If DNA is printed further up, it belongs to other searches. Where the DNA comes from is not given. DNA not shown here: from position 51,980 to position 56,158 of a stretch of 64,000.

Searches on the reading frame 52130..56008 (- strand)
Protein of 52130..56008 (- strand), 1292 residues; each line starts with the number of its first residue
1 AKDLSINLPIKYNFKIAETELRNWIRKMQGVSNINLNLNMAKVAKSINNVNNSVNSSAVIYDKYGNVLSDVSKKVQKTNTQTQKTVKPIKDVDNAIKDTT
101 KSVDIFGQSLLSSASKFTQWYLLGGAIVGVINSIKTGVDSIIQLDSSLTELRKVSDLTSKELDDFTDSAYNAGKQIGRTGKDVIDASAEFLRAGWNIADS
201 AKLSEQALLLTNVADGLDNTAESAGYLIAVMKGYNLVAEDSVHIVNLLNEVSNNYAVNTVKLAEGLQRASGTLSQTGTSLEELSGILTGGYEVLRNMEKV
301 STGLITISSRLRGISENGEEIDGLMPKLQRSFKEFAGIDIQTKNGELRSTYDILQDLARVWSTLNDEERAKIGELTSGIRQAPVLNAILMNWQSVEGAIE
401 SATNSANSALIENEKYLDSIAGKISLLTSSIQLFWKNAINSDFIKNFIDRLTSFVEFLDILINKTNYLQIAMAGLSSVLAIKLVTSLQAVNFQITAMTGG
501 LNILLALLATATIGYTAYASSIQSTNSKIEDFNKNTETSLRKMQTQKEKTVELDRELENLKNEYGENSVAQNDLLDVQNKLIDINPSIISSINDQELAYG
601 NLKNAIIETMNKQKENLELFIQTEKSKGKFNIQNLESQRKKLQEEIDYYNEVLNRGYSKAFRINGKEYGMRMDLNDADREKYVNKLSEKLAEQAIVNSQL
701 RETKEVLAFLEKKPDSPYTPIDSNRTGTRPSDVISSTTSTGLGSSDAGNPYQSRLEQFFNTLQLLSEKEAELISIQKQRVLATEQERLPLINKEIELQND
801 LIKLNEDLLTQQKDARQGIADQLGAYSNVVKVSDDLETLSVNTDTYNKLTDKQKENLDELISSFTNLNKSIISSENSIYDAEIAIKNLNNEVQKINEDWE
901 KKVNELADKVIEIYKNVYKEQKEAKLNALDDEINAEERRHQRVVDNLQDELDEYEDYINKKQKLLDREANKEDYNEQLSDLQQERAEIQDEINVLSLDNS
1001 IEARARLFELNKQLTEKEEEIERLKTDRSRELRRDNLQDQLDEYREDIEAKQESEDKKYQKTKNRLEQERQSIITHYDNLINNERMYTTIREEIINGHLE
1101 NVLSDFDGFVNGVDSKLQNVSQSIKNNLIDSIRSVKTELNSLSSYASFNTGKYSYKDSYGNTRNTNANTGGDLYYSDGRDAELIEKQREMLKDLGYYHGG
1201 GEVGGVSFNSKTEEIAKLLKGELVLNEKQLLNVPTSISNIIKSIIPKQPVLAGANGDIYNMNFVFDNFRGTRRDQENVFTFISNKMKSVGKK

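Call 33: search_protein_families(library=phrogs, proteins=[window:52130-56008:-], max_evalue=0.00001)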
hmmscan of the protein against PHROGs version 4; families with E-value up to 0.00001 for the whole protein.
window:52130-56008:- (1292 aa): 14 families
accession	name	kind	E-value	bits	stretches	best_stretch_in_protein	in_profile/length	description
phrog_4211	-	tail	1.4e-150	504.4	2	36-693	512-1219/2625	tail length tape measure protein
phrog_14917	-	tail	3.6e-45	155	1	45-439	241-621/2249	tail length tape measure protein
phrog_34405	-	tail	7.5e-27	93.7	1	66-458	93-493/2675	tail length tape measure protein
phrog_28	-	tail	6.6e-18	65.7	1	74-511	208-657/1228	tail length tape measure protein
phrog_1272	-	tail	7e-17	61.5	1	41-510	143-623/1606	tail length tape measure protein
phrog_13137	-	tail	9.5e-14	51.8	1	62-298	277-537/541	tail length tape measure protein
phrog_1533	-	tail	9.8e-14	50.8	1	35-286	161-396/1688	tail length tape measure protein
phrog_4704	-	tail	1.3e-13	51.5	1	26-484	113-556/625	tail length tape measure protein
phrog_167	-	tail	1e-12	47.7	1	42-492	194-617/1555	tail length tape measure protein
phrog_991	-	tail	1.9e-12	46.6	1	19-506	170-654/1966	tail length tape measure protein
phrog_5218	-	unknown function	8.8e-12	45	1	39-513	122-619/1599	-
phrog_14441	-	tail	1.1e-11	46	1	137-283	74-218/241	tail length tape measure protein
phrog_10871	-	tail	1.4e-09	37.1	1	329-548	19-224/2054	tail length tape measure protein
phrog_9696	-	tail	2.3e-09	36.6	1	67-395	31-322/1415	tail length tape measure protein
